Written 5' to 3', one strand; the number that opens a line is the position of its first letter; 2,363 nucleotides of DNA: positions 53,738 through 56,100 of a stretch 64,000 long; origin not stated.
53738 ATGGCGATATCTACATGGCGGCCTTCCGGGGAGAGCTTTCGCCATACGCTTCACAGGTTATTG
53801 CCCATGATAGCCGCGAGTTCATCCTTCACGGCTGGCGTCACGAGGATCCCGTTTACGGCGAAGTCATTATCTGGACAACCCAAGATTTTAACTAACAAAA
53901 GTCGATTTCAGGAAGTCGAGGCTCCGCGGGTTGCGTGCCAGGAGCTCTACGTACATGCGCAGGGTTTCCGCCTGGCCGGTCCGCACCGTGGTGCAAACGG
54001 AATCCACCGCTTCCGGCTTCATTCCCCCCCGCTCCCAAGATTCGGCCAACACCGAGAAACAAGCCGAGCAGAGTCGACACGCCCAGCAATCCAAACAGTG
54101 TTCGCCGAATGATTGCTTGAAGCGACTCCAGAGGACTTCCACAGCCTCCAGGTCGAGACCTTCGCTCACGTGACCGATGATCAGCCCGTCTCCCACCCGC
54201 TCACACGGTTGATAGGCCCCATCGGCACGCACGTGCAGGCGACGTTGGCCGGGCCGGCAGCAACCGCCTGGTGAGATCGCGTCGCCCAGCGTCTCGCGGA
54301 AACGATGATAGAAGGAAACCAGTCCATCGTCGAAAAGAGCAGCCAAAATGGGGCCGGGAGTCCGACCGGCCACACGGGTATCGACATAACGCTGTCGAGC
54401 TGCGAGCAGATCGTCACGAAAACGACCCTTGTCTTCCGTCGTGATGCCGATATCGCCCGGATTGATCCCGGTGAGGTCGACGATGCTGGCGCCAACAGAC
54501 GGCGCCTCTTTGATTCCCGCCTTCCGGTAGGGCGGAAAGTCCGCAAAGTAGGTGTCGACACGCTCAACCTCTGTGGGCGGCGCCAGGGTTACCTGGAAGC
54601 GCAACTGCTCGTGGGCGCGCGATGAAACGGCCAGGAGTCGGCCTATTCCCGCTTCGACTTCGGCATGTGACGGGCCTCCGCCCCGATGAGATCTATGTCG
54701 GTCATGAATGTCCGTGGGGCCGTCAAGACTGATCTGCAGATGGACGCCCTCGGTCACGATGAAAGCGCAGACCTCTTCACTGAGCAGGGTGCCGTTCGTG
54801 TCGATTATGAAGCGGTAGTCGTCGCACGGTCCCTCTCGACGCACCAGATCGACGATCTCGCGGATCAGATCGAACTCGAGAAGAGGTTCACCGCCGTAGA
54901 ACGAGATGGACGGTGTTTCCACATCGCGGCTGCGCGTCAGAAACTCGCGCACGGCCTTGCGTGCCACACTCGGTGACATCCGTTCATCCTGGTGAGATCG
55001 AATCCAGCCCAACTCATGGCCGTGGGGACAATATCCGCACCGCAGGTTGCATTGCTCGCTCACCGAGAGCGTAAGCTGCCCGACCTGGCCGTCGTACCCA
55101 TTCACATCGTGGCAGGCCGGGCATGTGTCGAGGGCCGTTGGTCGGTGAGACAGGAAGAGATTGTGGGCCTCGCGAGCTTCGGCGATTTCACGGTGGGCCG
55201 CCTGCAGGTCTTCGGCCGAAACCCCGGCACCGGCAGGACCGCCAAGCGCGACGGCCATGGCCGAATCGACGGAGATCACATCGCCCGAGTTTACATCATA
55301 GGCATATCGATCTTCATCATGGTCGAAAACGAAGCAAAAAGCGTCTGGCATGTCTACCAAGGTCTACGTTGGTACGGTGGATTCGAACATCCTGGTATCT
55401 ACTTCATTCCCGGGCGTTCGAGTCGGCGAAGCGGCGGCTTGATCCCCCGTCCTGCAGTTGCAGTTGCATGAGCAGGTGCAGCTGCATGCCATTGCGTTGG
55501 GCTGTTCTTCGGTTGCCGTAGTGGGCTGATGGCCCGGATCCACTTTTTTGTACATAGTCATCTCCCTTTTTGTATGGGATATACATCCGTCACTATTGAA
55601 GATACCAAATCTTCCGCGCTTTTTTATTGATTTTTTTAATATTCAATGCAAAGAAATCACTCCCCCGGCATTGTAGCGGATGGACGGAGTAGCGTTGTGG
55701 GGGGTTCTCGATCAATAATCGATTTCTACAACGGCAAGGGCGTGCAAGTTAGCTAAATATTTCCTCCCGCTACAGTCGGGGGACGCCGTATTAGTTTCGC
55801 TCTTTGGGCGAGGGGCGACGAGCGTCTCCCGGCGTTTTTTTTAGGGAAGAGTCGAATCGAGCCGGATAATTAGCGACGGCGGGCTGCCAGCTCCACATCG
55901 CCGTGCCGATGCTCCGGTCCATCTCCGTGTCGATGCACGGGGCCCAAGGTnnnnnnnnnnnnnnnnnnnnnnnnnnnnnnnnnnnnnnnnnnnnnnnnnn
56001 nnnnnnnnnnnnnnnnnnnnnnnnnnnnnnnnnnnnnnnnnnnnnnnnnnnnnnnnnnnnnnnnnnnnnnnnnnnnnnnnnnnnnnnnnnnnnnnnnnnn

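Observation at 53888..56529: Compact RiPP-like locus: methyltransferase, Cys-rich precursor and RRE-containing radical-SAM/SPASM maturase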

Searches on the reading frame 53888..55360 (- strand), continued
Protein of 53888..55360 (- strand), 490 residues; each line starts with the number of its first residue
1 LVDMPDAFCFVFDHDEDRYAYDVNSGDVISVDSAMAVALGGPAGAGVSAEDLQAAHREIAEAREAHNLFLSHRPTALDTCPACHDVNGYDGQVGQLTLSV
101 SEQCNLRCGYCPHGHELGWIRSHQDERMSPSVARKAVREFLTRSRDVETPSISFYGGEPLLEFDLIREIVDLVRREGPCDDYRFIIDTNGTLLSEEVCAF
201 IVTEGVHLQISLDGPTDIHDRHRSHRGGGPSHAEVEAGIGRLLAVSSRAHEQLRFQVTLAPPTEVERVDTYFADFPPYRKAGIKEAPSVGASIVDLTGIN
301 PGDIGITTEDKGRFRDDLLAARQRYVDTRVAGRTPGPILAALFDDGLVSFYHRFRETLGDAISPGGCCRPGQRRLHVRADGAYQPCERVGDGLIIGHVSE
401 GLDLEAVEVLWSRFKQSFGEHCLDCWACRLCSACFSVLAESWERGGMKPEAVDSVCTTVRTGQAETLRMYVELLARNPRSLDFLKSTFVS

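Call 54: list_cluster_members(proteins=[P0001, P0004, P0007, P0014, P0016, P0017, P0036, P0043, P0077, P0127])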
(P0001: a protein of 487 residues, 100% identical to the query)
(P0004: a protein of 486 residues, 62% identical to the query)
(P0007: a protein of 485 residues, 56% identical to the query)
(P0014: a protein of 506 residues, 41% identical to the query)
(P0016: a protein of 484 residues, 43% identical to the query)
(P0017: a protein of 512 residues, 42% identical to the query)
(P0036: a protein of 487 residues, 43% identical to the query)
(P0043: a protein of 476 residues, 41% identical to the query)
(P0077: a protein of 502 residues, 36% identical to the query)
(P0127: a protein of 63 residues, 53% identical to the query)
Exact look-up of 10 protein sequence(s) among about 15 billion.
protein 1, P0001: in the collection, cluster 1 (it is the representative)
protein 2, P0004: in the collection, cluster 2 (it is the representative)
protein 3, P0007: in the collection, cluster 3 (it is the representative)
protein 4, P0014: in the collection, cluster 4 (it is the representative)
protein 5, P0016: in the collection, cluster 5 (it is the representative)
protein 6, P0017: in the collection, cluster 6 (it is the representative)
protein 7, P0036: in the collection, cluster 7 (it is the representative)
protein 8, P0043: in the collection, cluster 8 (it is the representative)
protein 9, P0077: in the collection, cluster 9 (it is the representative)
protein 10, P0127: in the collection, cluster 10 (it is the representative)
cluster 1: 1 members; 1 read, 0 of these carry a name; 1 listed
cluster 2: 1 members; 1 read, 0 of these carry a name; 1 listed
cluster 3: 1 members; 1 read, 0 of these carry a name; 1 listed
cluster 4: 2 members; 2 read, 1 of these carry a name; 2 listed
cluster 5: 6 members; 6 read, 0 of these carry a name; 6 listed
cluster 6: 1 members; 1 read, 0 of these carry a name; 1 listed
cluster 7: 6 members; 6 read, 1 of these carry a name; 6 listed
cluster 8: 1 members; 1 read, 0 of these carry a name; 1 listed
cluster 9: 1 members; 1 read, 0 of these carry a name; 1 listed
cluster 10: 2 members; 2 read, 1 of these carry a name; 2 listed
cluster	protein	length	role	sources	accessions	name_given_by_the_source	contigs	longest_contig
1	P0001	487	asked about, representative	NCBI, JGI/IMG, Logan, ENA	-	-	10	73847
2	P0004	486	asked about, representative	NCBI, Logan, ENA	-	-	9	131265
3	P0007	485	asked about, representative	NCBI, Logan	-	-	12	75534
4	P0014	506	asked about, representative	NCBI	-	-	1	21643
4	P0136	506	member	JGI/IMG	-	uncharacterized protein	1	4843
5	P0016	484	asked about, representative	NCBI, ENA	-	-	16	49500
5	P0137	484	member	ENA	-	-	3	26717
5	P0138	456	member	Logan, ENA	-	-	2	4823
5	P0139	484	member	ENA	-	-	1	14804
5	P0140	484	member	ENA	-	-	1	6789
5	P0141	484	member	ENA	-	-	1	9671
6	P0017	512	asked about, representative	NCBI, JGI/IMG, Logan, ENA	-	-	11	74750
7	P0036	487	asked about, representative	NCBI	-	-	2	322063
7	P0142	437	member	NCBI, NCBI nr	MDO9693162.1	MAG: radical SAM protein [Candidatus Latescibacteria bacterium] | radical SAM protein [Candidatus Latescibacterota bacterium]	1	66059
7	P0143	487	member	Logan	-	-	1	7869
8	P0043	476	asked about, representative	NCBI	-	-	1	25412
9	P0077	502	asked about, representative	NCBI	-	-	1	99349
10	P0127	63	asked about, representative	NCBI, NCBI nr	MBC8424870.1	hypothetical protein H8E07_12170 [bacterium] | hypothetical protein [bacterium]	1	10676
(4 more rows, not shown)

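Call 58: find_encoding_contigs(protein=P0017, flank=5000, max_places=1)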
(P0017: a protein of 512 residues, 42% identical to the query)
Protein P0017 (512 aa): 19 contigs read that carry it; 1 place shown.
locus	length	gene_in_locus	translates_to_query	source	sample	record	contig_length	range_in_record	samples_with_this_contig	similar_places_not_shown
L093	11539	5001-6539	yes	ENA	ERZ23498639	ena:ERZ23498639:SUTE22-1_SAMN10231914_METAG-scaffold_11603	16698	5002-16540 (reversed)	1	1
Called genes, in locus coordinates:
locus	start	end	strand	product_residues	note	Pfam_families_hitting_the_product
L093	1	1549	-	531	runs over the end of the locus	PF00924:MS_channel_2nd, PF21082:MS_channel_3rd, PF00027:cNMP_binding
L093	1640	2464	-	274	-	PF00753:Lactamase_B, PF12706:Lactamase_B_2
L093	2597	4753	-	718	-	PF05226:CHASE2, PF00211:Guanylate_cyc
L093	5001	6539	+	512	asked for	PF04055:Radical_SAM, PF13353:Fer4_12 (weak)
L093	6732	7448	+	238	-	-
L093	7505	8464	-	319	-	PF01435:Peptidase_M48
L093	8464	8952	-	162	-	PF06347:SH3_4, PF08239:SH3_3 (weak)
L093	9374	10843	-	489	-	PF00282:Pyridoxal_deC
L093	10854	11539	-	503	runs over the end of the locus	PF01590:GAF, PF13185:GAF_2, PF13492:GAF_3, PF07228:SpoIIE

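Call 59: find_encoding_contigs(protein=P0077, flank=5000, max_places=1)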
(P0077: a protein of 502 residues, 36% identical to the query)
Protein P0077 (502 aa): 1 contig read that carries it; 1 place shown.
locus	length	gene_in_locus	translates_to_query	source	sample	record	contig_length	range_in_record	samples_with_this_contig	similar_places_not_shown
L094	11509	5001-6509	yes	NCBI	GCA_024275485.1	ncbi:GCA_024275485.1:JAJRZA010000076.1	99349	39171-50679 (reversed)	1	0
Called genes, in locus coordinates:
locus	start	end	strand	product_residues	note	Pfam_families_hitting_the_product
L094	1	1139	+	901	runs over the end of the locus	-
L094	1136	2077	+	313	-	-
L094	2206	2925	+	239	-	PF00753:Lactamase_B (weak), PF12706:Lactamase_B_2, PF23023:Anti-Pycsar_Apyc1 (faint)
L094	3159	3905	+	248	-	PF04542:Sigma70_r2, PF08281:Sigma70_r4_2, PF04545:Sigma70_r4 (weak)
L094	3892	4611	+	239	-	-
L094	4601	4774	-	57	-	-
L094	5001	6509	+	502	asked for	PF04055:Radical_SAM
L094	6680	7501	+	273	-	PF21959:DUF6923 (faint)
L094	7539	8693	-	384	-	PF00278:Orn_DAP_Arg_deC, PF02784:Orn_Arg_deC_N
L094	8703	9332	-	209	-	-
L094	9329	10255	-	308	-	PF00850:Hist_deacetyl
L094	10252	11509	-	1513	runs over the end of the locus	PF08126:Propeptide_C25, PF01364:Peptidase_C25, PF18962:Por_Secre_tail (faint), PF13860:FlgD_ig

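Call 60: find_encoding_contigs(protein=P0118, flank=5000, max_places=1)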
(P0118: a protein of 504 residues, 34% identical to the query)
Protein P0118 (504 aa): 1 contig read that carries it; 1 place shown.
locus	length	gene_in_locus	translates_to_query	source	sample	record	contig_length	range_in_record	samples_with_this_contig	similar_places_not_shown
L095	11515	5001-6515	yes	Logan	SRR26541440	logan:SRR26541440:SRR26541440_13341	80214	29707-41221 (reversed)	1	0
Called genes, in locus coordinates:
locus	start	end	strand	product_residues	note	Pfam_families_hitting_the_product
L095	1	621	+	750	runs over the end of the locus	PF00390:malic, PF03949:Malic_M, PF01515:PTA_PTB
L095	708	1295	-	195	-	-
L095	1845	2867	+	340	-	PF00106:adh_short, PF01073:3Beta_HSD, PF01370:Epimerase, PF02719:Polysacc_synt_2, PF04321:RmlD_sub_bind, PF08659:KR (weak), PF16363:GDP_Man_Dehyd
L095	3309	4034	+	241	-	PF04542:Sigma70_r2, PF04545:Sigma70_r4 (faint), PF08281:Sigma70_r4_2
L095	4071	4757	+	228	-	-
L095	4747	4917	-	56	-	-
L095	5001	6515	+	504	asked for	PF13353:Fer4_12 (weak), PF04055:Radical_SAM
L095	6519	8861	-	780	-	PF08298:AAA_PrkA (weak), PF06798:PrkA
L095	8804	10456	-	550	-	PF04293:SpoVR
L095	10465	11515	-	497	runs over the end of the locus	PF04285:DUF444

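Call 64: find_homologous_proteins(query=A6, max_evalue=0.001)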
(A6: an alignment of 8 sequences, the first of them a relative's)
Query A6 (8 sequences) (231 aa, profile of the alignment): 10 proteins with E <= 0.001 among 8000 candidates.
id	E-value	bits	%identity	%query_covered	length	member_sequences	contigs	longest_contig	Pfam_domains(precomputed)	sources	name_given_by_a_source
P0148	3.2e-87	310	52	100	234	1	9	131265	-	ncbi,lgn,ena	-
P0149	5.9e-87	310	99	100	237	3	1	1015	-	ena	-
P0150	3.3e-69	252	21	58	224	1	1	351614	-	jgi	jgi:hypothetical protein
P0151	7.7e-67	244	24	41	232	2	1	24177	-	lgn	-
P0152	1.2e-54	204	37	100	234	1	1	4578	-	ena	-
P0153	5.5e-50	189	25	50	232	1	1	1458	-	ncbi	-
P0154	1.1e-34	139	31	97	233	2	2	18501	-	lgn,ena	-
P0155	2.6e-34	137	29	100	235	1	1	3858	-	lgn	-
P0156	1.1e-31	129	23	42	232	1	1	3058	-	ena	-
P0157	7.8e-28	116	-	-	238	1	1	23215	-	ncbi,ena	-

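Call 88: search_protein_families(library=ncbifam, proteins=[L006:147-1667:+, L030:1282-2751:+, L040:428-1783:+], max_evalue=0.01)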
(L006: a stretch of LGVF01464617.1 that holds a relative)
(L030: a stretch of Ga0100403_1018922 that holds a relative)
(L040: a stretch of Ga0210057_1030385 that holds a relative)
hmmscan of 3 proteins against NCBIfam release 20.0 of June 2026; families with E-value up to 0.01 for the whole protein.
L006:147-1667:+ (506 aa): 71 families (the best 25 are shown)
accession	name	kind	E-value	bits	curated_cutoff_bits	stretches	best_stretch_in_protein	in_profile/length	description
TIGR04068.1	rSAM_ocin_clost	equivalog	8.6e-96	321.6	500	1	24-491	2-458/462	Cys-rich peptide radical SAM maturase CcpM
NF035951.1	rSAM_RumMC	equivalog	1.6e-72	244.8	720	1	27-505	20-509/510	RumMC family radical SAM sactipeptide maturase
NF038170.1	lachnocin_rSAM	equivalog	1.1e-58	199.2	550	2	24-280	4-241/440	lachnocin radical SAM maturase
TIGR04148.1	GG_samocin_CFB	equivalog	1.6e-55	189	300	1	116-470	17-382/411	radical SAM peptide maturase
NF047865.1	rSAM_PapB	equivalog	9.5e-49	166.4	340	2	118-275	5-162/330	PapB family radical SAM/SPASM ranthipeptide maturase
TIGR04064.1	rSAM_nif11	equivalog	1.9e-38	132.4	518.7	1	116-497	78-443/459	nif11-like peptide radical SAM maturase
TIGR03906.1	quino_hemo_SAM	equivalog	4.8e-38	131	453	2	116-265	94-244/467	quinohemoprotein amine dehydrogenase maturation protein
NF040492.1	not_ScfB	exception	9.8e-37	126.9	855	1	24-452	4-413/450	ScfB-related radical SAM/SPASM orphan maturase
TIGR03974.1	rSAM_six_Cys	equivalog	1.9e-36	125.9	425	1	116-451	97-413/451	thioether cross-link-forming SCIFF peptide maturase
TIGR03978.1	rSAM_paired_1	equivalog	1.7e-28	99.6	370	1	118-263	85-228/466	His-Xaa-Ser system radical SAM maturase HxsB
TIGR03942.1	sulfatase_rSAM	equivalog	9.2e-27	94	349.45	1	121-482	6-353/363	anaerobic sulfatase maturase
NF041707.1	rSAM_YhhB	equivalog_domain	1.3e-26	93.4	445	1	118-292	4-181/369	cyclophane-forming radical SAM/SPASM peptide maturase YhhB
TIGR04280.1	geopep_mat_rSAM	hypoth_equivalog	3.5e-25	88.8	400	1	81-264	52-232/428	geopeptide radical SAM maturase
TIGR04115.1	rSAM_Cxxx_rpt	equivalog_domain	1.1e-22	81.1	350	2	119-261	5-154/359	radical SAM peptide maturase, CXXX-repeat target family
NF041298.1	rSAM_mat_DynA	equivalog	3.1e-22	79.1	450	1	120-268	5-152/356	dynobactin maturation radical SAM/SPASM protein DynA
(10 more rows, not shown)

L030:1282-2751:+ (489 aa): 73 families (the best 25 are shown)
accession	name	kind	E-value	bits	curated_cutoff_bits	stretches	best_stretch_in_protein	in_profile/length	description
TIGR04136.1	rSAM_FibroRumin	equivalog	1e-84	285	400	1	28-486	2-454/458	FibroRumin system radical SAM peptide maturase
NF047865.1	rSAM_PapB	equivalog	1.7e-47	162.3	340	1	124-462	2-326/330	PapB family radical SAM/SPASM ranthipeptide maturase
TIGR04068.1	rSAM_ocin_clost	equivalog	2.6e-43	148.6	500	1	65-363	21-315/462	Cys-rich peptide radical SAM maturase CcpM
TIGR03906.1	quino_hemo_SAM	equivalog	2.4e-42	145.1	453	1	55-466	25-428/467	quinohemoprotein amine dehydrogenase maturation protein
TIGR04064.1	rSAM_nif11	equivalog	6.8e-40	137.1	518.7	2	66-284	24-224/459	nif11-like peptide radical SAM maturase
TIGR03974.1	rSAM_six_Cys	equivalog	1.4e-39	136.2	425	1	69-479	44-443/451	thioether cross-link-forming SCIFF peptide maturase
NF040492.1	not_ScfB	exception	3.1e-37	128.5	855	1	124-463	94-426/450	ScfB-related radical SAM/SPASM orphan maturase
NF035951.1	rSAM_RumMC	equivalog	2e-35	122.4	720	1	59-290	44-266/510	RumMC family radical SAM sactipeptide maturase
NF038107.1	rSAM_NF038107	equivalog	4.4e-34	118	600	1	43-454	18-402/444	Cys-every-fifth radical SAM/SPASM peptide maturase CefB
TIGR03978.1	rSAM_paired_1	equivalog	3e-32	112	370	1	76-312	31-255/466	His-Xaa-Ser system radical SAM maturase HxsB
TIGR04463.1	rSAM_vs_C_rich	equivalog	5.1e-30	104.6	525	1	49-455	8-397/438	TIGR04463 family radical SAM/SPASM RiPP maturase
TIGR04280.1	geopep_mat_rSAM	hypoth_equivalog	2.1e-29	102.8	400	1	93-467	52-407/428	geopeptide radical SAM maturase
TIGR04115.1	rSAM_Cxxx_rpt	equivalog_domain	1.8e-28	100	350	1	126-413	3-275/359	radical SAM peptide maturase, CXXX-repeat target family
NF041707.1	rSAM_YhhB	equivalog_domain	1.5e-27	96.4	445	1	125-287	2-155/369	cyclophane-forming radical SAM/SPASM peptide maturase YhhB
TIGR04163.1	rSAM_cobopep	equivalog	1.8e-27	96.1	375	1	98-466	37-401/428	peptide-modifying radical SAM enzyme CbpB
TIGR03942.1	sulfatase_rSAM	equivalog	4.2e-27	95.2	349.45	1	132-343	8-206/363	anaerobic sulfatase maturase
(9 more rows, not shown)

L040:428-1783:+ (451 aa): 72 families (the best 25 are shown)
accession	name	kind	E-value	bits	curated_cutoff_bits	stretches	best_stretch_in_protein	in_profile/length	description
TIGR04136.1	rSAM_FibroRumin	equivalog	1.3e-87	294.6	400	1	14-444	11-454/458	FibroRumin system radical SAM peptide maturase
NF047865.1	rSAM_PapB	equivalog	9.1e-51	173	340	1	87-420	5-326/330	PapB family radical SAM/SPASM ranthipeptide maturase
NF038107.1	rSAM_NF038107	equivalog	4.1e-38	131.3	600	1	18-444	18-431/444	Cys-every-fifth radical SAM/SPASM peptide maturase CefB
TIGR04068.1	rSAM_ocin_clost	equivalog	2.5e-35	122.3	500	1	11-244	5-235/462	Cys-rich peptide radical SAM maturase CcpM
TIGR04064.1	rSAM_nif11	equivalog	1.3e-34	119.8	518.7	2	65-254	61-237/459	nif11-like peptide radical SAM maturase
NF041298.1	rSAM_mat_DynA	equivalog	1e-33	116.8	450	1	92-437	8-347/356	dynobactin maturation radical SAM/SPASM protein DynA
TIGR03906.1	quino_hemo_SAM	equivalog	3e-33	115.2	453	1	6-428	18-432/467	quinohemoprotein amine dehydrogenase maturation protein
NF040492.1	not_ScfB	exception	2.8e-31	108.9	855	1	85-413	95-418/450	ScfB-related radical SAM/SPASM orphan maturase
TIGR03974.1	rSAM_six_Cys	equivalog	4.6e-31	108.2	425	1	49-429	64-435/451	thioether cross-link-forming SCIFF peptide maturase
TIGR03942.1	sulfatase_rSAM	equivalog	1.7e-30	106.3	349.45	1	94-429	10-343/363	anaerobic sulfatase maturase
TIGR04163.1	rSAM_cobopep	equivalog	5.5e-30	104.5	375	1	87-429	66-405/428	peptide-modifying radical SAM enzyme CbpB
NF041707.1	rSAM_YhhB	equivalog_domain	9.1e-30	103.8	445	1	93-246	10-157/369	cyclophane-forming radical SAM/SPASM peptide maturase YhhB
TIGR04463.1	rSAM_vs_C_rich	equivalog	1.3e-28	99.9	525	1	14-413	9-397/438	TIGR04463 family radical SAM/SPASM RiPP maturase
TIGR04280.1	geopep_mat_rSAM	hypoth_equivalog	2e-28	99.6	400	1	12-425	14-407/428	geopeptide radical SAM maturase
TIGR04334.1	rSAM_Clo7bot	equivalog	2e-28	99.2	600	1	92-416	97-411/440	radical SAM/SPASM domain Clo7bot peptide maturase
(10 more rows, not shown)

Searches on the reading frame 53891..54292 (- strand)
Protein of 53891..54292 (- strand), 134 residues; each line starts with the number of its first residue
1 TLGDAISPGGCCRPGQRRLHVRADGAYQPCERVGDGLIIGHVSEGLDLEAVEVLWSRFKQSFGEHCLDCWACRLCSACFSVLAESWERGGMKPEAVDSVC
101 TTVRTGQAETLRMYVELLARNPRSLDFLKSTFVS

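Call 97: search_protein_families(library=ncbifam, proteins=[window:53891-54292:-], max_evalue=1)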
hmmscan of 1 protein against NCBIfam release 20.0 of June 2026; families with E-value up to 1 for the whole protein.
window:53891-54292:- (134 aa): 11 families
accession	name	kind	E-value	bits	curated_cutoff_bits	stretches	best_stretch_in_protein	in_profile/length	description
NF035951.1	rSAM_RumMC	equivalog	7.2e-22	77.7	720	1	7-129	385-505/510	RumMC family radical SAM sactipeptide maturase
TIGR04068.1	rSAM_ocin_clost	equivalog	7.6e-18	64.6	500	1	4-116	344-455/462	Cys-rich peptide radical SAM maturase CcpM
NF038170.1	lachnocin_rSAM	equivalog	8.8e-13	47.9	550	1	2-82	316-398/440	lachnocin radical SAM maturase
TIGR04148.1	GG_samocin_CFB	equivalog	1.4e-12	47.5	300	1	7-123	290-402/411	radical SAM peptide maturase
TIGR03906.1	quino_hemo_SAM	equivalog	9.7e-09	34.4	453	1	12-125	345-458/467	quinohemoprotein amine dehydrogenase maturation protein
TIGR04085.1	rSAM_more_4Fe4S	domain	1.9e-05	25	27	1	12-78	1-74/93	SPASM domain-containing protein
NF047865.1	rSAM_PapB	equivalog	0.00053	19.3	340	1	12-78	247-316/330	PapB family radical SAM/SPASM ranthipeptide maturase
TIGR03974.1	rSAM_six_Cys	equivalog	0.011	14.6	425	1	12-100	347-435/451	thioether cross-link-forming SCIFF peptide maturase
TIGR04115.1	rSAM_Cxxx_rpt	equivalog_domain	0.024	14.1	350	1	17-80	256-327/359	radical SAM peptide maturase, CXXX-repeat target family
NF053791.1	BMC_CsoS1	equivalog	0.05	13.9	166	1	21-43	61-81/93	alpha-carboxysome major shell protein CsoS1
TIGR04064.1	rSAM_nif11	equivalog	0.18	10.4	518.7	1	12-113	334-431/459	nif11-like peptide radical SAM maturase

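Call 98: search_protein_families(library=pfam, proteins=[window:53891-54292:-], max_evalue=10)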
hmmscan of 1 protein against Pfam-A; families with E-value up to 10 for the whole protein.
window:53891-54292:- (134 aa): 1 family
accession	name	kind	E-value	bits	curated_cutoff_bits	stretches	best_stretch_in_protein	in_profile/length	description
PF13186.11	SPASM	-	0.025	15.3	21.5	1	12-46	1-39/67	Iron-sulfur cluster-binding domain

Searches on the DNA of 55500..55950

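Call 44: search_rna_families(source=window, start=55500, end=55950, threshold=evalue, max_evalue=1)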
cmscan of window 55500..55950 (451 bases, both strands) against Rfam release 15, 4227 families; matches with E-value up to 1: 0.
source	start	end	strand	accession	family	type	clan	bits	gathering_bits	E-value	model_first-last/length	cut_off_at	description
